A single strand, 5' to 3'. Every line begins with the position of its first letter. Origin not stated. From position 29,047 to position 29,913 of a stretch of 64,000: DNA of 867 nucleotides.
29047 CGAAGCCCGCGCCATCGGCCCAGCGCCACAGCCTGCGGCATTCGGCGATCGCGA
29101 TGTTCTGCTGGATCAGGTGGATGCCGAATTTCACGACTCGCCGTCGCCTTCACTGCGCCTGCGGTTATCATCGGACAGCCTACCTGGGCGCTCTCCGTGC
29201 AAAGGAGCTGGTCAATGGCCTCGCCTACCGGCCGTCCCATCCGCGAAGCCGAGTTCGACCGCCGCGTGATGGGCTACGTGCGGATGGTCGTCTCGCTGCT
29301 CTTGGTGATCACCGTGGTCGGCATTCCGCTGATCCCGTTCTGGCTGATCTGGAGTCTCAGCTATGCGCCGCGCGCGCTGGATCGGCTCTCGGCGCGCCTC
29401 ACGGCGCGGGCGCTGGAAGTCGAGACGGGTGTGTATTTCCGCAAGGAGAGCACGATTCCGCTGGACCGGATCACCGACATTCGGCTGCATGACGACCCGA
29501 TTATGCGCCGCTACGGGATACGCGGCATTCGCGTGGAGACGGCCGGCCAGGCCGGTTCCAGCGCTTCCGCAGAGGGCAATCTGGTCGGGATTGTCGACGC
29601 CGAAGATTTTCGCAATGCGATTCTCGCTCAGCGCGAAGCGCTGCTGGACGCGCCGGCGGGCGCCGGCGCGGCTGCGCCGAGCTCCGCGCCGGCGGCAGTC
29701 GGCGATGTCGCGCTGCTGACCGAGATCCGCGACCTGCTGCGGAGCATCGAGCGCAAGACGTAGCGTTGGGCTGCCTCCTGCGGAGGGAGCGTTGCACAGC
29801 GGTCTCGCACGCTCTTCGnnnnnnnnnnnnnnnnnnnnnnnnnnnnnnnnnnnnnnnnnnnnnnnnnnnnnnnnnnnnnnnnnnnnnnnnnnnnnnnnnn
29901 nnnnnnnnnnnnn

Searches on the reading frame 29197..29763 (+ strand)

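Call 24: search_protein_families(library=pfam, proteins=[window:29197-29763:+], max_evalue=0.0001)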
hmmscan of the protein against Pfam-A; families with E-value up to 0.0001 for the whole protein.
window:29197-29763:+ (188 aa): 2 families
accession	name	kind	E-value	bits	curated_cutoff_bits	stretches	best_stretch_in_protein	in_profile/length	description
PF03703.20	bPH_2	-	7.1e-13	49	22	1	67-141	7-77/78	Bacterial PH domain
PF24649.1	DUF7642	-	1.3e-06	28.8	27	1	80-147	30-96/100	Domain of unknown function (DUF7642)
